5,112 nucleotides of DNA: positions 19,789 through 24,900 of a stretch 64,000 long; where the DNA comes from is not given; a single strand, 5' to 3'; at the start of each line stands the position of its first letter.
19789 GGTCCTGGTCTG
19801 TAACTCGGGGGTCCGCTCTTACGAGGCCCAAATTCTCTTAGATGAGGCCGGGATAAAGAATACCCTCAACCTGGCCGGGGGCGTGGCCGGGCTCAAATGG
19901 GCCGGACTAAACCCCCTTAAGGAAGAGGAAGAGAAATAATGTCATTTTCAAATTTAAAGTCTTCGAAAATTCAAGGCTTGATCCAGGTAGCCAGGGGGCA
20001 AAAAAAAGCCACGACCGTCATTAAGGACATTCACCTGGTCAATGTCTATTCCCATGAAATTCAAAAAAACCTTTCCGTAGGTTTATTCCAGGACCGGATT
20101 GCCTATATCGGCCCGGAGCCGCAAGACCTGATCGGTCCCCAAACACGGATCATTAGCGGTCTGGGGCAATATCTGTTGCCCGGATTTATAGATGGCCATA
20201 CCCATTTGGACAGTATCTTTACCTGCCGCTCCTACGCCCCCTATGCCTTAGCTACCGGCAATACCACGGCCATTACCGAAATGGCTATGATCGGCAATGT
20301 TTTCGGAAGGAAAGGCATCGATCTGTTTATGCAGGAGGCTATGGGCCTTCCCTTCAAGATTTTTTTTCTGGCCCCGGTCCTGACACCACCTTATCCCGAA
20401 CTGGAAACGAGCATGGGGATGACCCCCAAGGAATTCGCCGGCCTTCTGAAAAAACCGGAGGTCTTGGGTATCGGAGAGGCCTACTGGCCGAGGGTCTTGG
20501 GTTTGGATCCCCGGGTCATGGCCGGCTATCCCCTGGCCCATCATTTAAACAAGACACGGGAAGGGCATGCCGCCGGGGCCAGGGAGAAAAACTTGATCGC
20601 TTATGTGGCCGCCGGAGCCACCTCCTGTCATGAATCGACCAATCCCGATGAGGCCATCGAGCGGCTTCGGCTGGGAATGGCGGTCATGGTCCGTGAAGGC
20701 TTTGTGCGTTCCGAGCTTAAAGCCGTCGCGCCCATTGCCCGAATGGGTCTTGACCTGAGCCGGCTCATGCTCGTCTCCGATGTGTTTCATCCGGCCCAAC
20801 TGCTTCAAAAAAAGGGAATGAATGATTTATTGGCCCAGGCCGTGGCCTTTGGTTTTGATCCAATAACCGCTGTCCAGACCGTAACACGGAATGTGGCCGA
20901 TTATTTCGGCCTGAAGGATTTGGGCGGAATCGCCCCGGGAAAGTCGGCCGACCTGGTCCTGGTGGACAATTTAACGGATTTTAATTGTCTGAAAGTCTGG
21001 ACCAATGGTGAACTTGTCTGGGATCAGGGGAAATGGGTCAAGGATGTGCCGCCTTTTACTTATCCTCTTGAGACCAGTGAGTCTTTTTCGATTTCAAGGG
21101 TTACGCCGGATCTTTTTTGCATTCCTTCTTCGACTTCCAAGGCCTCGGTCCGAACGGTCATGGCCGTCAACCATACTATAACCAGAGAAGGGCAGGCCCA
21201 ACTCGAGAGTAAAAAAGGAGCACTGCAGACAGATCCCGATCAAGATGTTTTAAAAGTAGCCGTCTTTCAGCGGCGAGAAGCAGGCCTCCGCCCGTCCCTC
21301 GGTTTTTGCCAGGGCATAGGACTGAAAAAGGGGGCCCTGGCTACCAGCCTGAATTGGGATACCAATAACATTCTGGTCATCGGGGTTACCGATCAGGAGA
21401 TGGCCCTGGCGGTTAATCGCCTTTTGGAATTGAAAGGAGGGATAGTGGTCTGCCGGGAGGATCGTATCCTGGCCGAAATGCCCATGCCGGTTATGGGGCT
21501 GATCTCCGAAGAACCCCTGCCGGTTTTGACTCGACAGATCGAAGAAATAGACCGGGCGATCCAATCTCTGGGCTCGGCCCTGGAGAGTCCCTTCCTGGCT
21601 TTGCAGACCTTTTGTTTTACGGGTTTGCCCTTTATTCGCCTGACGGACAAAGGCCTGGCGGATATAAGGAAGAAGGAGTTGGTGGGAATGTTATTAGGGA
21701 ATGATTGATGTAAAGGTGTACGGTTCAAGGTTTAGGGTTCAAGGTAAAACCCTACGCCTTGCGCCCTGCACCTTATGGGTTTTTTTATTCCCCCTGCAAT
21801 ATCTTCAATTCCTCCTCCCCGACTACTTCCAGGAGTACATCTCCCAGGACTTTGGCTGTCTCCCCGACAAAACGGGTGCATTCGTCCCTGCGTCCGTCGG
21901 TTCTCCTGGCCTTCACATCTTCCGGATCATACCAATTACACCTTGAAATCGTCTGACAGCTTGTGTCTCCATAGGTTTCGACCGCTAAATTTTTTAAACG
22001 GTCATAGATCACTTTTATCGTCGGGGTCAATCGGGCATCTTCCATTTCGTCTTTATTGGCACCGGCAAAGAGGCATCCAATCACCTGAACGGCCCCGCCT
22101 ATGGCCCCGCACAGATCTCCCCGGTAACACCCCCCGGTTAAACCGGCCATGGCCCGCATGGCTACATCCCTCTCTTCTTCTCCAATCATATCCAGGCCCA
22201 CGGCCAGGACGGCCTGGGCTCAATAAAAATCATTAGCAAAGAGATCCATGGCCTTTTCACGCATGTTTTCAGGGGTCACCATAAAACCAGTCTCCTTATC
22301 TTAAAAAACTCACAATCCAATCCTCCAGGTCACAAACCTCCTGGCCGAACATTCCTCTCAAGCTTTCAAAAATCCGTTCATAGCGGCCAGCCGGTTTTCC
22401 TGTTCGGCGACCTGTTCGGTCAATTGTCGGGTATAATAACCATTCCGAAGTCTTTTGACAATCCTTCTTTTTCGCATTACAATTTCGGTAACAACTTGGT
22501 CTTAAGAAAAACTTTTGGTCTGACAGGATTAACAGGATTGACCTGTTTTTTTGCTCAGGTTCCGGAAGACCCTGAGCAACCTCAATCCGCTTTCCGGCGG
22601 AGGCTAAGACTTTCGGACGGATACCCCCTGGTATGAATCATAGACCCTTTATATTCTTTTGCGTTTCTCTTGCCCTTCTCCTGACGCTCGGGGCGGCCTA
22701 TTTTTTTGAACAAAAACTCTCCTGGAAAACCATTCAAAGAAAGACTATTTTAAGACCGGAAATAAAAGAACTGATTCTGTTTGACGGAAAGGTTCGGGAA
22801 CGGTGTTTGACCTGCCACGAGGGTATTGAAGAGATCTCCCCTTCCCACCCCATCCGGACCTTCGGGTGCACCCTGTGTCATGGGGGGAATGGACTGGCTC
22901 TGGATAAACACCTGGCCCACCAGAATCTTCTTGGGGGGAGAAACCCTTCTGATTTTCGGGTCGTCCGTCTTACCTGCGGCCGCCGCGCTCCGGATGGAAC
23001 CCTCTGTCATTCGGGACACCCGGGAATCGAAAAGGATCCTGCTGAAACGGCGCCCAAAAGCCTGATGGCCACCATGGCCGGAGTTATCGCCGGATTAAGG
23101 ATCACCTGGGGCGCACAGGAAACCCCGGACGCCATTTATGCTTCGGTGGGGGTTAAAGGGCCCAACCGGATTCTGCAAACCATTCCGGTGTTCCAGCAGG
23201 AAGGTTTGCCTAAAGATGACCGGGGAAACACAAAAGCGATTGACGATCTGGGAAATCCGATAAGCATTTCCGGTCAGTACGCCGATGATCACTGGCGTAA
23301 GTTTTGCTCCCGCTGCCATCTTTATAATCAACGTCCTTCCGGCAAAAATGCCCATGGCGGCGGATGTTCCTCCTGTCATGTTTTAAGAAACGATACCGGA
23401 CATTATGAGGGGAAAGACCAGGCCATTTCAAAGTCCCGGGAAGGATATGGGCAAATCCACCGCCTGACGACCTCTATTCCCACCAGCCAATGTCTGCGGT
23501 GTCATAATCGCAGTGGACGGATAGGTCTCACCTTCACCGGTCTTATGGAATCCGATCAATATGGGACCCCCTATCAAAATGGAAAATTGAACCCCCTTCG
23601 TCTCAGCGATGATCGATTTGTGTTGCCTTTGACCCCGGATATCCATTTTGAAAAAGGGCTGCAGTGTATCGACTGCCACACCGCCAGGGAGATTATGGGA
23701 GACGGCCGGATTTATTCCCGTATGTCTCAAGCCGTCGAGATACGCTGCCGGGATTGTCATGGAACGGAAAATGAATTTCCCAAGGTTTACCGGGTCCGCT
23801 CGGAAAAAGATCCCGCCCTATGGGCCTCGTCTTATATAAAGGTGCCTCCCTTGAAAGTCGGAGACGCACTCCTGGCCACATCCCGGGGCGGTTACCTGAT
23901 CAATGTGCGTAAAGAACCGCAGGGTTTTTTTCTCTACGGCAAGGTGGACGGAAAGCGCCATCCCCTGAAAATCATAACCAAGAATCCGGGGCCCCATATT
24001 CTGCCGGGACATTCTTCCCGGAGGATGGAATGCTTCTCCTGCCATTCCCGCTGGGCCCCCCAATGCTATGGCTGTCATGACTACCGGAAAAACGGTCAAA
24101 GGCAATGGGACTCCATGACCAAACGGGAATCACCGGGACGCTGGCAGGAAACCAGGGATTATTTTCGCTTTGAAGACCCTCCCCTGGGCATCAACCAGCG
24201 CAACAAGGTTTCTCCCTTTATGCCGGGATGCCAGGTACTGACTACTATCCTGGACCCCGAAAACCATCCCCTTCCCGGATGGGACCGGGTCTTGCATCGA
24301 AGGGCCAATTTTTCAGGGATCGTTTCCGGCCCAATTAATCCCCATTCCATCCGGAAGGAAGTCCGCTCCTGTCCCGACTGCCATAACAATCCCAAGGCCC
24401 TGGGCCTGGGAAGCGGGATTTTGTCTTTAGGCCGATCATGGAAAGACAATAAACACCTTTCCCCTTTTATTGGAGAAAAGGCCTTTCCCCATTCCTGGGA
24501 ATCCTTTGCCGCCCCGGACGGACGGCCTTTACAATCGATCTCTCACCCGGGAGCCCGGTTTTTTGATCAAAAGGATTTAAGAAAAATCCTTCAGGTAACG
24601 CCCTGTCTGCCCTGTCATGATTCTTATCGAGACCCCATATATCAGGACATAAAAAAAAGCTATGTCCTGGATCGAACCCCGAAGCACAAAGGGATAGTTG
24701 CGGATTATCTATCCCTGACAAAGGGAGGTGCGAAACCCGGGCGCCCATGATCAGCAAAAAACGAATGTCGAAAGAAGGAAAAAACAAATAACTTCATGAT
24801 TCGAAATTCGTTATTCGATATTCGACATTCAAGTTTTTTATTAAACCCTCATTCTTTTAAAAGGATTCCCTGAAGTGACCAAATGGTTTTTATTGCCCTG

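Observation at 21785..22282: In-frame TGA at the first conserved Cys of a C_GCAxxG_C_C protein: candidate selenoprotein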

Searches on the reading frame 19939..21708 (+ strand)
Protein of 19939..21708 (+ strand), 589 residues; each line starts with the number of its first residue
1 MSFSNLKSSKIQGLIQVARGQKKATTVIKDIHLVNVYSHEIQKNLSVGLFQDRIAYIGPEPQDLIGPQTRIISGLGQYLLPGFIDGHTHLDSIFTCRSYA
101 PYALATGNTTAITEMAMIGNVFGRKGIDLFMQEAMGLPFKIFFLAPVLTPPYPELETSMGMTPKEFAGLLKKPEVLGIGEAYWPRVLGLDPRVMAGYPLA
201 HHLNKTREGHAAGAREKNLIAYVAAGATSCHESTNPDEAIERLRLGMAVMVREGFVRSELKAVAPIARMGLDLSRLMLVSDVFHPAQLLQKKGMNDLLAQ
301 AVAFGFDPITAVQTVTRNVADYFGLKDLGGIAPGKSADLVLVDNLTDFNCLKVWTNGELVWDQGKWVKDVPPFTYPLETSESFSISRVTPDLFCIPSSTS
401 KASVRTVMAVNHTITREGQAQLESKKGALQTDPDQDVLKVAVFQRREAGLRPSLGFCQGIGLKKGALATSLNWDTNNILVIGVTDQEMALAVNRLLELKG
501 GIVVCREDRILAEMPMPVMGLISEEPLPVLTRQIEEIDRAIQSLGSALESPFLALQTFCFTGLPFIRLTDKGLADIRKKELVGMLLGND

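Call 41: search_protein_families(library=pfam, proteins=[window:19939-21708:+], max_evalue=0.00001)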
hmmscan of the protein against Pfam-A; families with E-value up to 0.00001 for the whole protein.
window:19939-21708:+ (589 aa): 3 families
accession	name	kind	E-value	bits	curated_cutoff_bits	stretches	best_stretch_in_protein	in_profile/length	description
PF13382.11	Adenine_deam_C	-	3.9e-51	173.3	27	1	413-579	2-168/169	Adenine deaminase C-terminal domain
PF01979.26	Amidohydro_1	-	1.3e-18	67.8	25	1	78-360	1-345/345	Amidohydrolase family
PF07969.17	Amidohydro_3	-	9.8e-11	42.2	29.7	0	310-359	411-470/472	Amidohydrolase family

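Call 63: find_encoding_contigs(protein=window:19939-21708:+, flank=10000, max_places=3)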
Protein window:19939-21708:+ (589 aa): no gene with exactly this product is on record in the collection.

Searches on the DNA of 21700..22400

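Call 8: search_rna_families(source=window, start=21700, end=22400, threshold=evalue, max_evalue=10, show_alignments=3)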
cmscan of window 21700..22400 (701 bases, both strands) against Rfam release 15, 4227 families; matches with E-value up to 10: 2.
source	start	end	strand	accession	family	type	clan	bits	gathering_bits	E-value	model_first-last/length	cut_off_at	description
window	21975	22007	-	RF01374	CRISPR-DR61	Gene; CRISPR;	-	19.3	38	2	1-37/37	no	CRISPR RNA direct repeat element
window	21740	21766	+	RF01101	TLS-PK6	Cis-reg;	-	13.7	44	8.6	1-40/40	no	Pseudoknot of tRNA-like structure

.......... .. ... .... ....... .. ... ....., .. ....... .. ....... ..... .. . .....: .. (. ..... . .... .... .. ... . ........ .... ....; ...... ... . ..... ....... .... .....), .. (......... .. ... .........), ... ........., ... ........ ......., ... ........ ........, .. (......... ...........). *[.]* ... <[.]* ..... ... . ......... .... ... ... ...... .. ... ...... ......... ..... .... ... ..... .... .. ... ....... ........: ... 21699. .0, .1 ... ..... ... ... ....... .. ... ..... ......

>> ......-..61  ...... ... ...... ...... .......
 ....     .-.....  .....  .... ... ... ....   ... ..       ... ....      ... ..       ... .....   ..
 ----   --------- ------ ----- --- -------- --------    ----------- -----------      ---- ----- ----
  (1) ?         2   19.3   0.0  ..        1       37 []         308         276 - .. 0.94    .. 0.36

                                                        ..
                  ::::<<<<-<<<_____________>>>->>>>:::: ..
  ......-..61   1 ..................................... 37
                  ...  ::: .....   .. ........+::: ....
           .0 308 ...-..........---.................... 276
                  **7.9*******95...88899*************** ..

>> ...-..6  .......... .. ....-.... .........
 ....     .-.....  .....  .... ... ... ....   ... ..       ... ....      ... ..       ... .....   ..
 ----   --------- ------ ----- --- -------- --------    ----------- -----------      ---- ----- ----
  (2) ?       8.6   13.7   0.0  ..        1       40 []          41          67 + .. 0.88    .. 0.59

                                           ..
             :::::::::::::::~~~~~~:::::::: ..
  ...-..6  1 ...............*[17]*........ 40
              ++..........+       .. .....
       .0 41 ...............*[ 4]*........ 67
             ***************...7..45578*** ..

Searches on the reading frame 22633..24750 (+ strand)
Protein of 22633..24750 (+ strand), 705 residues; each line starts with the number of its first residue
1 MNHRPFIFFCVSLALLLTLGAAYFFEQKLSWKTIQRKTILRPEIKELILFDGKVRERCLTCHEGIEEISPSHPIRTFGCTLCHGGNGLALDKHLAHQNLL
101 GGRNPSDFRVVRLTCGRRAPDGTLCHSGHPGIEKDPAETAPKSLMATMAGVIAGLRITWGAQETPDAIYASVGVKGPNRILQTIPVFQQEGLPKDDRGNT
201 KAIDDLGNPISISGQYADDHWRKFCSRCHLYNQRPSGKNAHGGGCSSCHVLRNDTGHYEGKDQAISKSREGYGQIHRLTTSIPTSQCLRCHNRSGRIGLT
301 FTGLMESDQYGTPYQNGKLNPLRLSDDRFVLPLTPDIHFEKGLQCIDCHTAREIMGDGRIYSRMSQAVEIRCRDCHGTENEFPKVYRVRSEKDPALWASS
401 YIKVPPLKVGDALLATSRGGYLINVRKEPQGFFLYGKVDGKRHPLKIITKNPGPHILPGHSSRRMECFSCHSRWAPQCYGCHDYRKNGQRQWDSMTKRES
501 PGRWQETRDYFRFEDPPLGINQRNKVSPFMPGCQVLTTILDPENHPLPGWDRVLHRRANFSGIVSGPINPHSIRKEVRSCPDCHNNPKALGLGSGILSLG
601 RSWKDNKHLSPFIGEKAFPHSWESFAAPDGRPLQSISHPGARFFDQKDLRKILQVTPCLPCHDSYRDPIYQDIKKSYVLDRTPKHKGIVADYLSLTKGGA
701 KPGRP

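Call 41: search_protein_families(library=pfam, proteins=[window:22633-24750:+], max_evalue=0.00001)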
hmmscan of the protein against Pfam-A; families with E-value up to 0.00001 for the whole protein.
window:22633-24750:+ (705 aa): 1 family
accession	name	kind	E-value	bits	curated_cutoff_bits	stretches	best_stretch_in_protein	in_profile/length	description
PF14537.11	Cytochrom_c3_2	-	2.2e-09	38.1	25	0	338-385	2-42/79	Cytochrome c3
